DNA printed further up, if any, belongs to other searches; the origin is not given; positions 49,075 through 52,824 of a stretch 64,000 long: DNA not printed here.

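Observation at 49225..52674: Corrinoid reductive activase (RACo-like) carrying an inserted GltD-like NAD(P)H/FAD/Fe-S module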

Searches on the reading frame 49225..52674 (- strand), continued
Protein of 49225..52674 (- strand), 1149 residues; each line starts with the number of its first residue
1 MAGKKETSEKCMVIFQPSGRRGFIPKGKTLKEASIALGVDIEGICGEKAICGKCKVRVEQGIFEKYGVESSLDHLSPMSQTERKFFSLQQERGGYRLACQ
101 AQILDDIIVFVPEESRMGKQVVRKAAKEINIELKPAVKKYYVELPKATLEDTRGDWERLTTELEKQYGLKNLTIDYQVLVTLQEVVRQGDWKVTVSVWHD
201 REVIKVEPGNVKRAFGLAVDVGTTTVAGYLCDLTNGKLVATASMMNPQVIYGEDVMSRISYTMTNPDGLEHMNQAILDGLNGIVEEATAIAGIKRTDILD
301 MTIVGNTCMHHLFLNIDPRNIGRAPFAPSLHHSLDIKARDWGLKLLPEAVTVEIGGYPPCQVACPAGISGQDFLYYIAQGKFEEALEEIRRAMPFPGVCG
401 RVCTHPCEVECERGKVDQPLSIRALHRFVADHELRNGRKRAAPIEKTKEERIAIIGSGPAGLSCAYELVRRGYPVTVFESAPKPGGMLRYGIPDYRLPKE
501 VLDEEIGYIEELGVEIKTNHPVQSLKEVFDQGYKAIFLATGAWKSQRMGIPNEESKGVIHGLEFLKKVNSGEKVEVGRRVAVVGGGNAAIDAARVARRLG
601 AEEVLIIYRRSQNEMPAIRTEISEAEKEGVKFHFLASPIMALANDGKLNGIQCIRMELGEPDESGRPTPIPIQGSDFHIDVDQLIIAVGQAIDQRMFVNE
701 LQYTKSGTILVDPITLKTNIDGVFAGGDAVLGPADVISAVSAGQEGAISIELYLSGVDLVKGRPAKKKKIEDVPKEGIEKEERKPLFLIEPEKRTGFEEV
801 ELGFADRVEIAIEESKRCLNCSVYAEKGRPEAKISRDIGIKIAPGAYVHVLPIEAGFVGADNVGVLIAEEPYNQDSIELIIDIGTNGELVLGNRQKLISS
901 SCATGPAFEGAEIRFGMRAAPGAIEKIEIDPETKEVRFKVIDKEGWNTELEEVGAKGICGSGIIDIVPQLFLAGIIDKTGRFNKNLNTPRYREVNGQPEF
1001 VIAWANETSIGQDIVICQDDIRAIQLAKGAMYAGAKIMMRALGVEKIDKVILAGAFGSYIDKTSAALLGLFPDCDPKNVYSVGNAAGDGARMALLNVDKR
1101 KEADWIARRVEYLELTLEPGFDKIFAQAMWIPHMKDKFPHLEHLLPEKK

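Call 49: find_encoding_contigs(protein=P0113, flank=8000, max_places=1)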
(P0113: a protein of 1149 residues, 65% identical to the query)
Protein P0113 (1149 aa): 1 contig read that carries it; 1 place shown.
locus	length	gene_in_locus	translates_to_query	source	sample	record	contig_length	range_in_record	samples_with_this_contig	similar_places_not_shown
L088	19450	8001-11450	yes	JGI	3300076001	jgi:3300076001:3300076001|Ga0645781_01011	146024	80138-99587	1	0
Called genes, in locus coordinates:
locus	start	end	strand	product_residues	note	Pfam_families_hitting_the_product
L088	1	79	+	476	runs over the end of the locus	PF01565:FAD_binding_4, PF02913:FAD-oxidase_C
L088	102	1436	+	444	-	PF13183:Fer4_8 (faint), PF02754:CCG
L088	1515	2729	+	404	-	PF13433:Peripla_BP_5, PF13458:Peripla_BP_6, PF01094:ANF_receptor (weak)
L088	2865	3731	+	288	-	PF02653:BPD_transp_2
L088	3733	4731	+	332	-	PF02653:BPD_transp_2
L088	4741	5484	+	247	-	PF00005:ABC_tran, PF02463:SMC_N (weak), PF13304:AAA_21 (faint), PF12399:BCA_ABC_TP_C (weak)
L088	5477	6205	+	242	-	PF00005:ABC_tran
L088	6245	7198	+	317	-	PF02007:MtrH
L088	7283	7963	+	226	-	PF02607:B12-binding_2, PF02310:B12-binding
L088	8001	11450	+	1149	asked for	PF00111:Fer2 (weak), PF17650:RACo_linker, PF17651:Raco_middle, PF14691:Fer4_20, PF01266:DAO, PF07992:Pyr_redox_2, PF13450:NAD_binding_8, PF14574:RACo_C_ter, +5 more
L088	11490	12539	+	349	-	PF01208:URO-D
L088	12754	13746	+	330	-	PF01208:URO-D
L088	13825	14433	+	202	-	PF00072:Response_reg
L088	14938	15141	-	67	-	-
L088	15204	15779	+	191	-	PF02572:CobA_CobO_BtuR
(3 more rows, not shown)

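Call 50: find_encoding_contigs(protein=P0114, flank=8000, max_places=1)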
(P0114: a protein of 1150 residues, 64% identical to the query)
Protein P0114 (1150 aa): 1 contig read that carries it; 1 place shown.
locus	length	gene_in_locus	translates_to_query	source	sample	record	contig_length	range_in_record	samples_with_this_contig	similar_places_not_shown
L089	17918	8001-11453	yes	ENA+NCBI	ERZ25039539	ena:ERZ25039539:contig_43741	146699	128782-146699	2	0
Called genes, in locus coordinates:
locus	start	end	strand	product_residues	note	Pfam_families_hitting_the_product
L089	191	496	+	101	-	PF02754:CCG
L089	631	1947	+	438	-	PF13433:Peripla_BP_5, PF13458:Peripla_BP_6, PF01094:ANF_receptor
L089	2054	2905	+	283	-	PF02653:BPD_transp_2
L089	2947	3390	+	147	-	PF02653:BPD_transp_2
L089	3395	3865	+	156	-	PF02653:BPD_transp_2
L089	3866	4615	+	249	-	PF00005:ABC_tran, PF13304:AAA_21 (faint), PF12399:BCA_ABC_TP_C (weak)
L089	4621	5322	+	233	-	PF00005:ABC_tran, PF13304:AAA_21 (faint)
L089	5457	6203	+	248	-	-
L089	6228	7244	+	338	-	PF01208:URO-D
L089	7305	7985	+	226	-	PF02607:B12-binding_2, PF02310:B12-binding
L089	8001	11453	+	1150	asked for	PF00111:Fer2 (weak), PF17650:RACo_linker, PF17651:Raco_middle, PF14691:Fer4_20, PF01266:DAO (weak), PF07992:Pyr_redox_2, PF13450:NAD_binding_8, PF14574:RACo_C_ter, +3 more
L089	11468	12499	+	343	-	PF01208:URO-D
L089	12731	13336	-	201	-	PF00160:Pro_isomerase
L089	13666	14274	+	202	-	PF12826:HHH_2 (faint), PF06514:PsbU (weak), PF12836:HHH_3, PF14520:HHH_5 (faint), PF00633:HHH (weak), PF03934:T2SSK (faint), PF06514:PsbU (weak), PF12836:HHH_3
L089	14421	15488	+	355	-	PF00491:Arginase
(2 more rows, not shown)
